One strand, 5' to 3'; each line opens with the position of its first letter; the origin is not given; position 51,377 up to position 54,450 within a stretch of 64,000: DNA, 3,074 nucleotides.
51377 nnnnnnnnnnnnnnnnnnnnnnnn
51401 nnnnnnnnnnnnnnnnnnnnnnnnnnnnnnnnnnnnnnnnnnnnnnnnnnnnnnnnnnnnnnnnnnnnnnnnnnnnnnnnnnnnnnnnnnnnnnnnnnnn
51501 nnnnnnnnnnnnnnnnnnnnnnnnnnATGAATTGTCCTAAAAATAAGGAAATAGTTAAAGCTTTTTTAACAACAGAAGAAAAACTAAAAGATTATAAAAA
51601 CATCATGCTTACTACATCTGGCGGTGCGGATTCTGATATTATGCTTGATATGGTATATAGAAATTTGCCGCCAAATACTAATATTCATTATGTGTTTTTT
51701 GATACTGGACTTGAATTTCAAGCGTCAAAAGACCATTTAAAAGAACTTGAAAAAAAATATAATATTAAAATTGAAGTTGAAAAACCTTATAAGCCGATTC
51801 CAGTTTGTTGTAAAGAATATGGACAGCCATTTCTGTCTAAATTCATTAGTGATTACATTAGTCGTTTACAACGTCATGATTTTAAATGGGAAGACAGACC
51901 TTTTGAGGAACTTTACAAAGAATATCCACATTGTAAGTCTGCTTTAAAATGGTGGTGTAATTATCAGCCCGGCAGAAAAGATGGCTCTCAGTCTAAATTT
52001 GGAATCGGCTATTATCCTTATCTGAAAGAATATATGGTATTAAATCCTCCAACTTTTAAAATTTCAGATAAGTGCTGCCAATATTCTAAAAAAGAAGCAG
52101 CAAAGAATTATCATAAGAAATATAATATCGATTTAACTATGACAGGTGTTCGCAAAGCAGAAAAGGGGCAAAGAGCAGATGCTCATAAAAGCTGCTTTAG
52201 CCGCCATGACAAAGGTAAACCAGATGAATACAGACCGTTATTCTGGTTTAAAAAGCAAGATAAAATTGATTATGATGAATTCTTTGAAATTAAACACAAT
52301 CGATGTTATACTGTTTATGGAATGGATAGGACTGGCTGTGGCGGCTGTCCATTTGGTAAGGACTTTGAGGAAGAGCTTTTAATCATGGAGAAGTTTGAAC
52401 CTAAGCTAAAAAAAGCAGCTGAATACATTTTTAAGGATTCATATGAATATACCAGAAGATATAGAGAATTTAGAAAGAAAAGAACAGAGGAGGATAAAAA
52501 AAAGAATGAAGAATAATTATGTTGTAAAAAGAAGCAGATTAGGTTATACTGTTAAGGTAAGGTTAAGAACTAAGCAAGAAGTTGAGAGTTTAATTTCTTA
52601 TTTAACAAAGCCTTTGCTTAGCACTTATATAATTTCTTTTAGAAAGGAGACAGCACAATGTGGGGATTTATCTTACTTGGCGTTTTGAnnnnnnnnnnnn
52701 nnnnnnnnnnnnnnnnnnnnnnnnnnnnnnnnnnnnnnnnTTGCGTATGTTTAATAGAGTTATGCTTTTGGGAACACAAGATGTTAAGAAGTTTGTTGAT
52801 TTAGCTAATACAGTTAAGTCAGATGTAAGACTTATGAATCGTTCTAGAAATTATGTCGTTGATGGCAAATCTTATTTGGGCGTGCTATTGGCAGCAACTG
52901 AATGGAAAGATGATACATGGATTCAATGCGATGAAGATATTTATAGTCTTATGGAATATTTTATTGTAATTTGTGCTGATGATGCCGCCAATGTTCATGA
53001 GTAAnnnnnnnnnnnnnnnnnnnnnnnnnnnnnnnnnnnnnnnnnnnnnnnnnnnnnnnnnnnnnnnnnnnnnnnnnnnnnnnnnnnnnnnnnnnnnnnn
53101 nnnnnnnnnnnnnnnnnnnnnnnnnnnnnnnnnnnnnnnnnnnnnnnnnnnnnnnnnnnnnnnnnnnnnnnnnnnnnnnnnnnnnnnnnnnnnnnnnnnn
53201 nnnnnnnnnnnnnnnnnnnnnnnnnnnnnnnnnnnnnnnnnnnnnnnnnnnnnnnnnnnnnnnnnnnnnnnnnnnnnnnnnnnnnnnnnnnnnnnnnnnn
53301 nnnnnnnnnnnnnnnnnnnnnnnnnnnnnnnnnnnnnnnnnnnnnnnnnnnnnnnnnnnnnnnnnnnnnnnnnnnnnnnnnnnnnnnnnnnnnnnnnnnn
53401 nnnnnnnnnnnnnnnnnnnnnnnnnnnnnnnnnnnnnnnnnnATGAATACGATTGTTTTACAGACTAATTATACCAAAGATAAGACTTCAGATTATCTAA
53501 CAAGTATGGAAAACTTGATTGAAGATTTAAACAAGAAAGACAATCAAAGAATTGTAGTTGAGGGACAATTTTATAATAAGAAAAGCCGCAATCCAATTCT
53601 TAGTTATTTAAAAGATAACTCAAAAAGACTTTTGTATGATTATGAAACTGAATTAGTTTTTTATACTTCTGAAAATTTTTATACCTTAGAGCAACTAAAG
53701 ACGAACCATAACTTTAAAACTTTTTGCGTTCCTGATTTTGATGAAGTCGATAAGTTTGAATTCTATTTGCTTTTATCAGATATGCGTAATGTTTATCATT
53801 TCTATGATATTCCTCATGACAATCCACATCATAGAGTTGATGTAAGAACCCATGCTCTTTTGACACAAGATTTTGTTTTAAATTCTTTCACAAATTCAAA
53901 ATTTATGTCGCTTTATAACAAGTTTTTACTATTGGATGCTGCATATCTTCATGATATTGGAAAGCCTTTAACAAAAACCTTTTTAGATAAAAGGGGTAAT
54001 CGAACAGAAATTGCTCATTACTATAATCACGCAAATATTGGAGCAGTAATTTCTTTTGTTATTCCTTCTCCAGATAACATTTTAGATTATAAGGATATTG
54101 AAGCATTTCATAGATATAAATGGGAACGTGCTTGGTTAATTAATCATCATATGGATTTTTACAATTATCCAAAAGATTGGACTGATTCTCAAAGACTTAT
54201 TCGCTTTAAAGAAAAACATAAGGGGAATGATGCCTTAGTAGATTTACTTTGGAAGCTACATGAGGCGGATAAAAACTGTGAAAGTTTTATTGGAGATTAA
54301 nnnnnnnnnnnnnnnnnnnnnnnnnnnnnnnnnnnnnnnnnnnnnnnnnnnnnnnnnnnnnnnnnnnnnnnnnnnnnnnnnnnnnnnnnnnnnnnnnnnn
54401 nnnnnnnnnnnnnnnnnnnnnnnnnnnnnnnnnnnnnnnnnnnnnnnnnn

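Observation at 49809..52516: Cysteine desulfurase plus PAPS-reductase-family PP-loop enzyme, fused in an operon behind a ThyX-like protein without the RHR motif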

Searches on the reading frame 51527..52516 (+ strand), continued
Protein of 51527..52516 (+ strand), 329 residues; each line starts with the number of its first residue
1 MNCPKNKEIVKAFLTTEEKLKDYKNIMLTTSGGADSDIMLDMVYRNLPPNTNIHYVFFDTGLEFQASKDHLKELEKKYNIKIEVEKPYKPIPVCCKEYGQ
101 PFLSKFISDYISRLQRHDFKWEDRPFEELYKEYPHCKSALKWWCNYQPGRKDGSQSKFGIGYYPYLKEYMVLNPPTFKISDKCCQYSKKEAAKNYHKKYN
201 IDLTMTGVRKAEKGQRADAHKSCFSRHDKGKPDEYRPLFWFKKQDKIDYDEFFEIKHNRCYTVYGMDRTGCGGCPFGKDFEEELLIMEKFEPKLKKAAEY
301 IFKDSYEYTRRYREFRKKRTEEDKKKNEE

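Call 45: predict_structure(alignment_id=A2)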
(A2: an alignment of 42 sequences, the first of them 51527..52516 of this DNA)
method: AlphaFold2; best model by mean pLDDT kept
length: 329 residues; sequences in the alignment: 42
mean_pLDDT: 93.9   pTM: 0.87
mean pLDDT of the five models: 93.9, 92.9, 92.4, 92.3, 92.2
residues with pLDDT >= 90: 283; 70-90: 45; 50-70: 1; < 50: 0
segments of 3 or more residues with pLDDT < 50: none
pLDDT, mean of each block of 10 residues (from residue 1): 86 96 96 92 89 95 95 97 96 97 95 98 97 97 86 83 96 98 95 96 94 80 91 96 96 96 90 90 97 98 98 98 96
secondary structure, 60 per line:
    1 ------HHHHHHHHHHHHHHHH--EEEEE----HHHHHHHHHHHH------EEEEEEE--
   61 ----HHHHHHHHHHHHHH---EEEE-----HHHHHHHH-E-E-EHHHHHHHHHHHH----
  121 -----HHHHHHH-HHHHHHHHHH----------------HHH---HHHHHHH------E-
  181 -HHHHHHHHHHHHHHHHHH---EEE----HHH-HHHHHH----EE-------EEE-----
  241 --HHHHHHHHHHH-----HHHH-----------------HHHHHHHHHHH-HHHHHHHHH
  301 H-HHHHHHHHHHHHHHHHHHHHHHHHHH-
elements in order: H7-22 E25-29 H34-45 E52-58 H65-78 E82-85 H91-98 H105-116 H126-132 H134-143 H166-172 H182-199 E203-205 H214-219 E233-235 H243-253 H259-262 H280-290 H292-301 H303-328

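Call 47: search_protein_families(library=padloc, proteins=[window:51527-52516:+], max_evalue=0.01)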
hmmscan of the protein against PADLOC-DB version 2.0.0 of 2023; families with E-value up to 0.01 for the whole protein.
window:51527-52516:+ (329 aa): 2 families
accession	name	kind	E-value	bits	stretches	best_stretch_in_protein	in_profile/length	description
PDLC02510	BrxP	-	2.7e-12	43.8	2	24-101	133-212/779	BrxP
PDLC02782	SspD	-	2.5e-06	25.4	1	27-100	3-75/277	SspD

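Call 48: fold_search(model_id=the predicted structure, library=pdb)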
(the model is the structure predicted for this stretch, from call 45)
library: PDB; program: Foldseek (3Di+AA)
matches with E <= 10: 753; with E <= 0.001: 51
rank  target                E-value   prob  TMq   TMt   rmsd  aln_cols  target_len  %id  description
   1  4bwv_A                3.5e-09  1.00  0.47  0.66   6.6       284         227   14  Structure of Adenosine 5-prime-phosphosulfate Reductase apr-b from Physcomitrella Patens (released 2013-11-27)
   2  6vpu_A                1.0e-08  1.00  0.45  0.64   6.3       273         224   12  1.90 Angstrom Resolution Crystal Structure Phosphoadenosine Phosphosulfate Reductase (CysH) from Vibrio vulnificus (released 2021-02-10)
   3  6vpu_H                1.2e-08  1.00  0.46  0.66   5.6       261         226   13  1.90 Angstrom Resolution Crystal Structure Phosphoadenosine Phosphosulfate Reductase (CysH) from Vibrio vulnificus (released 2021-02-10)
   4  1sur                  1.5e-08  1.00  0.43  0.64   6.7       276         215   13  PHOSPHO-ADENYLYL-SULFATE REDUCTASE (released 1999-05-11)
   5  6vpu_F                1.9e-08  1.00  0.48  0.67   6.6       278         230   13  1.90 Angstrom Resolution Crystal Structure Phosphoadenosine Phosphosulfate Reductase (CysH) from Vibrio vulnificus (released 2021-02-10)
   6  6vpu_C                4.5e-08  1.00  0.44  0.65   7.0       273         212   12  1.90 Angstrom Resolution Crystal Structure Phosphoadenosine Phosphosulfate Reductase (CysH) from Vibrio vulnificus (released 2021-02-10)
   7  6vpu_D                5.9e-08  1.00  0.44  0.62   6.6       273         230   13  1.90 Angstrom Resolution Crystal Structure Phosphoadenosine Phosphosulfate Reductase (CysH) from Vibrio vulnificus (released 2021-02-10)
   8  6vpu_E                6.2e-08  1.00  0.47  0.67   5.0       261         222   13  1.90 Angstrom Resolution Crystal Structure Phosphoadenosine Phosphosulfate Reductase (CysH) from Vibrio vulnificus (released 2021-02-10)
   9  6vpu_B                8.1e-08  1.00  0.44  0.61   7.1       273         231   13  1.90 Angstrom Resolution Crystal Structure Phosphoadenosine Phosphosulfate Reductase (CysH) from Vibrio vulnificus (released 2021-02-10)
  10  2goy_A                1.9e-07  1.00  0.44  0.64   9.1       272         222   15  Crystal structure of assimilatory adenosine 5'-phosphosulfate reductase with bound APS (released 2006-09-19)
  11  6vpu_G                2.0e-07  1.00  0.47  0.67   6.6       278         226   13  1.90 Angstrom Resolution Crystal Structure Phosphoadenosine Phosphosulfate Reductase (CysH) from Vibrio vulnificus (released 2021-02-10)
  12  7lhr_A                4.1e-07  1.00  0.46  0.69   6.1       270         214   13  Crystal structure of adenosine-5'-phosphosulfate reductase from Mycobacterium tuberculosis (released 2021-07-07)
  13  7lhr_B                4.6e-07  1.00  0.46  0.70   6.0       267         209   13  Crystal structure of adenosine-5'-phosphosulfate reductase from Mycobacterium tuberculosis (released 2021-07-07)
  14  2o8v_A                5.1e-07  1.00  0.43  0.61   7.7       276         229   13  PAPS reductase in a covalent complex with thioredoxin C35A (released 2007-03-27)
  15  2goy_B                7.1e-07  1.00  0.44  0.63   9.4       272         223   16  Crystal structure of assimilatory adenosine 5'-phosphosulfate reductase with bound APS (released 2006-09-19)
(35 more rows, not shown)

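Call 71: find_related_loci(query=A2, collection=viral_contigs, flank=10000)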
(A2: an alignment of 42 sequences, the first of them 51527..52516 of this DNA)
Query A2 (329 aa) in viral_contigs; peptide patterns used: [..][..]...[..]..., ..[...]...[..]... (x = any residue, [..] = any of these).
473 stretches matched a pattern; 450 encode a relative of the query (tblastn E <= 1e-3); the best 80 are kept; 80 distinct loci.
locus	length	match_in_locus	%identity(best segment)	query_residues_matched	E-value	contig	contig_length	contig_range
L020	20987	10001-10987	98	1-329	0e+0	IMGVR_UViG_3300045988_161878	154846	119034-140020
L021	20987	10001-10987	97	1-329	0e+0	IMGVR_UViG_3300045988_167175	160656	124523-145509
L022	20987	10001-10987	97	1-329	0e+0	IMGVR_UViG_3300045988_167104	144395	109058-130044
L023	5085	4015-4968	57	2-322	8e-119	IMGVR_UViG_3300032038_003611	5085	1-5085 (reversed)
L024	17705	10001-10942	54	9-324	5e-118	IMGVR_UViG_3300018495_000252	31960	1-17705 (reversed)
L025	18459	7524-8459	56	2-319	1e-117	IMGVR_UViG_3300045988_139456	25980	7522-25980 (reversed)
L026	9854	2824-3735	57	23-328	2e-116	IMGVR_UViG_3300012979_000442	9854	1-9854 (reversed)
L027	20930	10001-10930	55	3-318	1e-115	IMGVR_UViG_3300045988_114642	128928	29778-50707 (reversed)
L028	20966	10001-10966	54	2-328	4e-115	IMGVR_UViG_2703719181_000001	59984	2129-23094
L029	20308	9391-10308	57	6-318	4e-115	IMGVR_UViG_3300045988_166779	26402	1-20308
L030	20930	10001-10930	55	3-318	5e-115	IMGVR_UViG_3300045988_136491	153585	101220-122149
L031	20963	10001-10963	54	3-329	1e-114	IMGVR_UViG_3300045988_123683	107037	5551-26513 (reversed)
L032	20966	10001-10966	55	2-328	1e-114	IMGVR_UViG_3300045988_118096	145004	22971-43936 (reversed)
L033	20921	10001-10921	56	5-316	2e-114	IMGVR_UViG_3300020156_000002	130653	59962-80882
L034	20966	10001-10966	55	2-328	4e-114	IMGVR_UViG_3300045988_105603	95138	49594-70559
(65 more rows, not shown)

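Call 75: search_dna_similar(query=window:51527-52516:+, collection=plasmids, mode=protein, max_evalue=0.001, max_rows=40, rows=spread)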
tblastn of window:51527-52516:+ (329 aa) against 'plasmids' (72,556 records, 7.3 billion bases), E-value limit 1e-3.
Records with a match: 3; places in all: 3; records where one place covers at least 80% of the query: 3.
Best place of each record, by identity: <60% 3.
By first word of the organism name: Butyrivibrio 2; Bacillus 1.
By predicted mobility (MOB-suite, as given by PLSDB): non-mobilizable 3.
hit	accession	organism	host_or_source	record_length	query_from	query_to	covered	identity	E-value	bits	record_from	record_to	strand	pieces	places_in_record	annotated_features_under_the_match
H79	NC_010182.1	Bacillus mycoides KBAB4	-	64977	26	306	85%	32.9%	7e-30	127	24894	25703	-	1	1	phosphoadenosine phosphosulfate reductase family protein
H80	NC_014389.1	Butyrivibrio proteoclasticus B316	-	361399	28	311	86%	27.9%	1e-19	97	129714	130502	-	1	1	phosphoadenosine phosphosulfate reductase family protein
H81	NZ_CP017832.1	Butyrivibrio hungatei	Bovine,cell culture,rumen ...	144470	28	321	89%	25.2%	2e-11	73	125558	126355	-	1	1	phosphoadenosine phosphosulfate reductase family protein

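Call 108: fold_search(model_id=the predicted structure, library=viral)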
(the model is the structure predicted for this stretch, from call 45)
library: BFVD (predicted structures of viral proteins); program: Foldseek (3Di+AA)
matches with E <= 10: 330; with E <= 0.001: 12
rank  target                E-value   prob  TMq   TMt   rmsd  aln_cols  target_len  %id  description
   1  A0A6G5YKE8            3.8e-12  1.00  0.42  0.83   2.9       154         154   48  (no name in the UniProt tables at hand)
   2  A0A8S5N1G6            1.1e-08  1.00  0.52  0.68   4.7       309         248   14  Phosphoadenosine-phosphosulfate reductase [Siphoviridae sp. ctnks32]
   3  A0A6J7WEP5            3.2e-07  1.00  0.50  0.69   5.8       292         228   14  CysH 3'-phosphoadenosine 5'-phosphosulfate sulfotransferase (PAPS reductase)/FAD synthetase and related enzymes [uncultured Caudovirales ph…
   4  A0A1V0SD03            1.8e-05  1.00  0.41  0.42   6.3       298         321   14  riboflavin kinase [Indivirus ILV1]
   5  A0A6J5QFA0            2.3e-05  1.00  0.45  0.42  14.2       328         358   11  COG3969 Predicted phosphoadenosine phosphosulfate sulfotransferase [uncultured Caudovirales phage]
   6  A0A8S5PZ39            3.4e-05  1.00  0.37  0.60   9.0       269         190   14  Phosphoadenosine-phosphosulfate reductase (Fragment) [Myoviridae sp. ctQYc56]
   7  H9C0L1                5.2e-05  1.00  0.48  0.65   8.7       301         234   14  (no name in the UniProt tables at hand)
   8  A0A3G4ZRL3            7.6e-05  1.00  0.38  0.20  14.7       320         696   12  tRNA(Ile)-lysidine synthetase [Dasosvirus sp.]
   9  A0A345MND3            1.1e-04  1.00  0.38  0.50  14.0       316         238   14  (no name in the UniProt tables at hand)
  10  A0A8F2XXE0            1.9e-04  1.00  0.43  0.38  18.0       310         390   19  Phosphoadenosine phosphosulfate reductase [Vibrio phage vB_VpP_BT-1011]
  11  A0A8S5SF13            5.3e-04  1.00  0.35  0.47   9.3       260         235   15  3'-phosphoadenosine 5'-phosphosulfate sulfotransferase [Podoviridae sp. ctZih56]
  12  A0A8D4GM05            5.3e-04  1.00  0.30  0.29  17.0       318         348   11  (no name in the UniProt tables at hand)
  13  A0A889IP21            1.6e-03  1.00  0.32  0.46   6.3       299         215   11  (no name in the UniProt tables at hand)
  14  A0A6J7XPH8            1.9e-03  1.00  0.37  0.45  11.8       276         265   11  Phosphoadenosine phosphosulphate reductase [uncultured Caudovirales phage]
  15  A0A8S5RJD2            3.0e-03  1.00  0.31  0.28   9.4       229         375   14  Uncharacterized protein (Fragment) [virus sp. ctHG14]
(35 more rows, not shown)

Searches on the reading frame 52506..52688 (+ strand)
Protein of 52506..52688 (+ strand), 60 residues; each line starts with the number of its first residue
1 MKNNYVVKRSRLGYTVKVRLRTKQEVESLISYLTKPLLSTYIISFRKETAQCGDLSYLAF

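Call 106: search_protein_families(library=padloc, proteins=[window:52506-52688:+], max_evalue=0.01)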
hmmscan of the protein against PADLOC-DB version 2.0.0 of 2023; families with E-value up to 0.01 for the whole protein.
window:52506-52688:+ (60 aa): 0 families

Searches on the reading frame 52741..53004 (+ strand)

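Call 36: search_protein_families(library=pfam, proteins=[window:52741-53004:+], max_evalue=0.01)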
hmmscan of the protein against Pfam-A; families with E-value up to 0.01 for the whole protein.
window:52741-53004:+ (87 aa): 1 family
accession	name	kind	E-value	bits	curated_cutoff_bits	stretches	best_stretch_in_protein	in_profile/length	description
PF00381.24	PTS-HPr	-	0.00094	19.6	23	1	16-65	19-65/81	PTS HPr component phosphorylation site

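Call 70: search_protein_families(library=phrogs, proteins=[window:52741-53004:+], max_evalue=0.001)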
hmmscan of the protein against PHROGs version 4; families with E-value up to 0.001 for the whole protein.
window:52741-53004:+ (87 aa): 0 families

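Call 106: search_protein_families(library=padloc, proteins=[window:52741-53004:+], max_evalue=0.01)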
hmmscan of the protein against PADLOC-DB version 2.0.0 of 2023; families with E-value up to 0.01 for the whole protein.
window:52741-53004:+ (87 aa): 0 families

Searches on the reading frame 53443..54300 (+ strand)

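Call 36: search_protein_families(library=pfam, proteins=[window:53443-54300:+], max_evalue=0.01)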
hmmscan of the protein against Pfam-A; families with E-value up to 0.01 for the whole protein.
window:53443-54300:+ (285 aa): 1 family
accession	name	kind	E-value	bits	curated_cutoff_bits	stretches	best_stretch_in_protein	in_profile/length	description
PF01966.28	HD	-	7.7e-05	23.4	22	1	160-241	24-90/116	HD domain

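Call 70: search_protein_families(library=phrogs, proteins=[window:53443-54300:+], max_evalue=0.001)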
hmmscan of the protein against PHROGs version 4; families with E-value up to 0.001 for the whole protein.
window:53443-54300:+ (285 aa): 1 family
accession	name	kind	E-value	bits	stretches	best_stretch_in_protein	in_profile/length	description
phrog_6931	-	unknown function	0.00017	21.9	1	125-219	26-112/343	-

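Call 106: search_protein_families(library=padloc, proteins=[window:53443-54300:+], max_evalue=0.01)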
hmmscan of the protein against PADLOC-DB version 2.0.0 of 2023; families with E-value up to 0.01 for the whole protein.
window:53443-54300:+ (285 aa): 1 family
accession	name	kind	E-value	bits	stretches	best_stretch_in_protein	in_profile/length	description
PDLC01254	Cas3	-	0.00013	20.3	1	161-270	31-122/164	CAS-I; effector_G3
